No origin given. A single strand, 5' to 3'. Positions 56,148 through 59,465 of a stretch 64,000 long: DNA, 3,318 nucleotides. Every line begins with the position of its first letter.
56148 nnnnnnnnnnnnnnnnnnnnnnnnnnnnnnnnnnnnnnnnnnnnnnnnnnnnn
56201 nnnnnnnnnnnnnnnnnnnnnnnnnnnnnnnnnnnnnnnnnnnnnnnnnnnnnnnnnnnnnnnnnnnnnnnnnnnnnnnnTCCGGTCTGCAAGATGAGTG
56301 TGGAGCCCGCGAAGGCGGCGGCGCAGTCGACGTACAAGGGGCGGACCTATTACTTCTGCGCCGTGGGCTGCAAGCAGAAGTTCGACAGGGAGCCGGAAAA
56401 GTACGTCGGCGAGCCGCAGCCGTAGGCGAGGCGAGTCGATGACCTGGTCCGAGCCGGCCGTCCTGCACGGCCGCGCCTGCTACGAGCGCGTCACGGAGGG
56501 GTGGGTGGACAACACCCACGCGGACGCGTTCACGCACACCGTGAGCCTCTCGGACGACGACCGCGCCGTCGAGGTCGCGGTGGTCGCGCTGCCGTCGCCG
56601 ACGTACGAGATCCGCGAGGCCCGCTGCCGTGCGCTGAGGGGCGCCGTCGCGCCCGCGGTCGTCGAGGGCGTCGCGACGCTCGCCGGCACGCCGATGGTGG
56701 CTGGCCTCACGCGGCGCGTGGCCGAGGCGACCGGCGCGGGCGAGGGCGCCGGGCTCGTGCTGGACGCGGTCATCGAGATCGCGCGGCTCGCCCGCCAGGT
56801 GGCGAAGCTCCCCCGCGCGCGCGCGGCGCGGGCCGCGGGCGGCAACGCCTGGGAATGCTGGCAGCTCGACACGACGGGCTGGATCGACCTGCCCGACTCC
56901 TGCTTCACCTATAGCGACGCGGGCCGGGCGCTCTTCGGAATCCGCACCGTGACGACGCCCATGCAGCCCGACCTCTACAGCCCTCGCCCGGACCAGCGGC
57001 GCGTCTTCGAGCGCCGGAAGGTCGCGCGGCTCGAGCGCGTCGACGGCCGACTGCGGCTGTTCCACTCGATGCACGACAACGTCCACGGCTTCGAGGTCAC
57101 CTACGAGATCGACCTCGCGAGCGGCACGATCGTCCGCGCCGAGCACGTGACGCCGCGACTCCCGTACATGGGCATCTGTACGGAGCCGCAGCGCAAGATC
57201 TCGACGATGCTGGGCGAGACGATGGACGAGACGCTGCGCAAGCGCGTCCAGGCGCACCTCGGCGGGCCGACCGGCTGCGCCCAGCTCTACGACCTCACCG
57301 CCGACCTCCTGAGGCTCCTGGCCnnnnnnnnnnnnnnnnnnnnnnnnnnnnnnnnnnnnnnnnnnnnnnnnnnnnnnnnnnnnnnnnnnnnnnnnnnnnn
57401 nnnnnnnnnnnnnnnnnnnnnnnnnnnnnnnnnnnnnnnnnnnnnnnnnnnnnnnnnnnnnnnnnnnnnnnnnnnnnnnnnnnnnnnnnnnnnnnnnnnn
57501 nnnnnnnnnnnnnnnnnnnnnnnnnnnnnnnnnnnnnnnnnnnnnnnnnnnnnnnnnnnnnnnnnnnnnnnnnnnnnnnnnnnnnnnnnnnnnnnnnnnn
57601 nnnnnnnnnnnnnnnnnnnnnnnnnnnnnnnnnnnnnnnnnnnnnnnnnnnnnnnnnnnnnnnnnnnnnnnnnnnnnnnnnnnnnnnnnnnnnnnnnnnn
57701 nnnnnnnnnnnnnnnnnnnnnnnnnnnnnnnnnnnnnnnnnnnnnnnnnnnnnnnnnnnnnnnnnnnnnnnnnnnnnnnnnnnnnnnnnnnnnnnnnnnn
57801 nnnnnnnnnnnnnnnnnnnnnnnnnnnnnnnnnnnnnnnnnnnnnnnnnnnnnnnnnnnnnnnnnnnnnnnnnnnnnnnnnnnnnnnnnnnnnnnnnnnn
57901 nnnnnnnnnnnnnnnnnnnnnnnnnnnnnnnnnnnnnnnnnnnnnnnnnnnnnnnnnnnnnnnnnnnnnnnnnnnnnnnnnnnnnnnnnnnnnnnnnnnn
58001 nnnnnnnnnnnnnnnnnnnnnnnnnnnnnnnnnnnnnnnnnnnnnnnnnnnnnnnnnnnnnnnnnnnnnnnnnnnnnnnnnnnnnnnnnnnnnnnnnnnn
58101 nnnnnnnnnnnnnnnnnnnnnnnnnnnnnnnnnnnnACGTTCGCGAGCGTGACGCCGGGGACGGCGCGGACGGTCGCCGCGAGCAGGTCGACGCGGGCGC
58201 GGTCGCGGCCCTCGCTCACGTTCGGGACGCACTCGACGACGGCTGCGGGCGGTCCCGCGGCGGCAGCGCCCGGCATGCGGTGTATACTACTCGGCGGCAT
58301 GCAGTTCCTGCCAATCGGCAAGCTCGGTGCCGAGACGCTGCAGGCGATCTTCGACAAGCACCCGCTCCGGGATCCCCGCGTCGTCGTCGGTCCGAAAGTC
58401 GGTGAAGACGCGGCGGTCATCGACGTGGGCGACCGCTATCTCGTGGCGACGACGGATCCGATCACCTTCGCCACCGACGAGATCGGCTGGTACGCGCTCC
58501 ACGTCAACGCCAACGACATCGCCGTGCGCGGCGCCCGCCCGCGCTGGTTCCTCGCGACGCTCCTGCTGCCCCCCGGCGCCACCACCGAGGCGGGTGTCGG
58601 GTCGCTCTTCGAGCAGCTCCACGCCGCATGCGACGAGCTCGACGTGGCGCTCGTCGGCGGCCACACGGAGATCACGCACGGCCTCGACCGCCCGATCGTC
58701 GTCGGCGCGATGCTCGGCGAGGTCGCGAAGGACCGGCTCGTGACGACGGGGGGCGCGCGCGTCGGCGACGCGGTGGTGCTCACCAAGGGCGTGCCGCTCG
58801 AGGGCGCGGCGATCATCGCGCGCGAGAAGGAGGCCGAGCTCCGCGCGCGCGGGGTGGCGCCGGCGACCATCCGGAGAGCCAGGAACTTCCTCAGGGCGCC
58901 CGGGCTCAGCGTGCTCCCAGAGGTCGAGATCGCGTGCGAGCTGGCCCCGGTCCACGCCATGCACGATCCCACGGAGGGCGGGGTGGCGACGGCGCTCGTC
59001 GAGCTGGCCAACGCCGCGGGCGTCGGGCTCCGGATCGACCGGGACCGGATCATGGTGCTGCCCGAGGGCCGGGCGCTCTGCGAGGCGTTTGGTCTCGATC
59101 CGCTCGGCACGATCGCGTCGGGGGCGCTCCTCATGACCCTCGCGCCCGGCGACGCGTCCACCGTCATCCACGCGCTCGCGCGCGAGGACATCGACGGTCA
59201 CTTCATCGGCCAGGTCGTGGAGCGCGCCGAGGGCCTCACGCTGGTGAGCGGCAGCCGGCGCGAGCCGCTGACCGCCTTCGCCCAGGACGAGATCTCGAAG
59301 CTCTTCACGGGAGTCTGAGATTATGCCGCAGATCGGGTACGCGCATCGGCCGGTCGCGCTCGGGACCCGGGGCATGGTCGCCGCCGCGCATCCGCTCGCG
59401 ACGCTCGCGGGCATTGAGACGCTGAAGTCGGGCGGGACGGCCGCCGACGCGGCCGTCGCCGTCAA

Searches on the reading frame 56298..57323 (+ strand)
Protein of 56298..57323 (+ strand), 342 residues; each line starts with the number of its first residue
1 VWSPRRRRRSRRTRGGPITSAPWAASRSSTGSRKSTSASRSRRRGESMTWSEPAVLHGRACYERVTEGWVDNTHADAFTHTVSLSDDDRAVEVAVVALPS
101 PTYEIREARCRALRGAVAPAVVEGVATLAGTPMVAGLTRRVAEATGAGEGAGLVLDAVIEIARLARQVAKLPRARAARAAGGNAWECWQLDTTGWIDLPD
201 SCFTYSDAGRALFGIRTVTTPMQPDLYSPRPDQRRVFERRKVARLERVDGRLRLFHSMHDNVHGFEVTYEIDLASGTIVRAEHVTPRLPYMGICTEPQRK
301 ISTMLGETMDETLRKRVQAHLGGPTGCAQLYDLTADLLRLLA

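Call 27: search_protein_families(library=pfam, proteins=[window:56298-57323:+], max_evalue=0.00001)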
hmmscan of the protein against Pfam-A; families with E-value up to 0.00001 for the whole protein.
window:56298-57323:+ (342 aa): 1 family
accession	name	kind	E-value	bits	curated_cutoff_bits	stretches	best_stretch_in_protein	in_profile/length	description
PF11136.13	DUF2889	-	6e-15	56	25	1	258-336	40-116/123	Protein of unknown function (DUF2889)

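Call 29: search_protein_families(library=ncbifam, proteins=[window:56298-57323:+], max_evalue=0.001)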
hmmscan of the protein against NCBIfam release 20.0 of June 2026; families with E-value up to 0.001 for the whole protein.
window:56298-57323:+ (342 aa): 0 families

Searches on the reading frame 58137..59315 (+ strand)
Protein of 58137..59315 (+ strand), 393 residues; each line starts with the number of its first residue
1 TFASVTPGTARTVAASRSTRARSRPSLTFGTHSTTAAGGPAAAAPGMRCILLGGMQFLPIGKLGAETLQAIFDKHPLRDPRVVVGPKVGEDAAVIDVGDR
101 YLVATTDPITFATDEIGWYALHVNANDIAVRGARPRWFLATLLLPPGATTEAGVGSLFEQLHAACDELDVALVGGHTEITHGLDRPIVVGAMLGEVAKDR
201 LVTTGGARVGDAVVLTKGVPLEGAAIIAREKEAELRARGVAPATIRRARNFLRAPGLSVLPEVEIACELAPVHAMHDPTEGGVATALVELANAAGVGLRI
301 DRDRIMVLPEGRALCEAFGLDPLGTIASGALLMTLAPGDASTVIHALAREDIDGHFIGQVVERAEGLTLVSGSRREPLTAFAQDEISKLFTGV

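Call 27: search_protein_families(library=pfam, proteins=[window:58137-59315:+], max_evalue=0.00001)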
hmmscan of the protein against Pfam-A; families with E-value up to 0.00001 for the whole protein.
window:58137-59315:+ (393 aa): 2 families
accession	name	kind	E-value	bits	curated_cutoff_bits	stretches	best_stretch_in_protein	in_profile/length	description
PF02769.27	AIRS_C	-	7.6e-22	78.6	23.1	1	208-364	1-149/156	AIR synthase related protein, C-terminal domain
PF00586.29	AIRS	-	6.6e-21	75.3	24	1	89-196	1-112/112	AIR synthase related protein, N-terminal domain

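Call 29: search_protein_families(library=ncbifam, proteins=[window:58137-59315:+], max_evalue=0.001)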
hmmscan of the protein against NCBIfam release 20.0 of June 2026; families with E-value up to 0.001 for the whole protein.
window:58137-59315:+ (393 aa): 15 families
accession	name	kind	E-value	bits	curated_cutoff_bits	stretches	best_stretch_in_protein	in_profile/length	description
TIGR02124.1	hypE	equivalog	1.3e-33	116.4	251.6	1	89-368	33-308/332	hydrogenase expression/formation protein HypE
TIGR01379.1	thiL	equivalog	2.3e-25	89.3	184.15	1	87-371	22-304/320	thiamine-phosphate kinase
TIGR00476.1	selD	equivalog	3e-23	82.5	125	1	62-317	14-263/311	selenide, water dikinase SelD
NF002098.0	PRK00943.1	equivalog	2.3e-19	69.5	299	1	74-316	34-266/347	selenide, water dikinase SelD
NF004353.0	PRK05731.2-2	equivalog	8.6e-18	64.5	301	1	87-379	17-295/311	thiamine-phosphate kinase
TIGR04049.1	AIR_rel_sll0787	hypoth_equivalog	3.4e-17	62.5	321.3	1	87-384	41-313/318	sll0787 family AIR synthase-like protein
NF004351.0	PRK05731.1-4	equivalog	5.7e-17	61.8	324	1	75-335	26-277/321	thiamine-phosphate kinase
NF010705.0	PRK14105.1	equivalog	4.8e-15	55.3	291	1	82-371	42-337/345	selenide, water dikinase SelD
NF004350.0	PRK05731.1-1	equivalog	5e-09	35.5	441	1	81-370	20-306/325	thiamine-phosphate kinase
TIGR03267.1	methan_mark_2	hypoth_equivalog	2.9e-08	33.1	365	1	87-384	42-318/323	methanogenesis marker 2 protein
TIGR01736.1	FGAM_synth_II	equivalog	4.4e-08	31.9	525.75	1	170-363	145-333/718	phosphoribosylformylglycinamidine synthase subunit PurL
NF002290.1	PRK01213.1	equivalog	9.2e-07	27.4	648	0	169-309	144-283/723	phosphoribosylformylglycinamidine synthase subunit PurL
TIGR04050.1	MSMEG_0567_Cter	hypoth_equivalog_domain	1.2e-06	28.3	312.2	1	88-218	32-156/296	MSMEG_0567/sll0787 family protein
NF004354.0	PRK05731.2-3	equivalog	1.3e-06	28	204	1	111-216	44-144/273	thiamine-phosphate kinase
TIGR00878.1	purM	equivalog_domain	9.3e-06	25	236.35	1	113-214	74-176/332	phosphoribosylformylglycinamidine cyclo-ligase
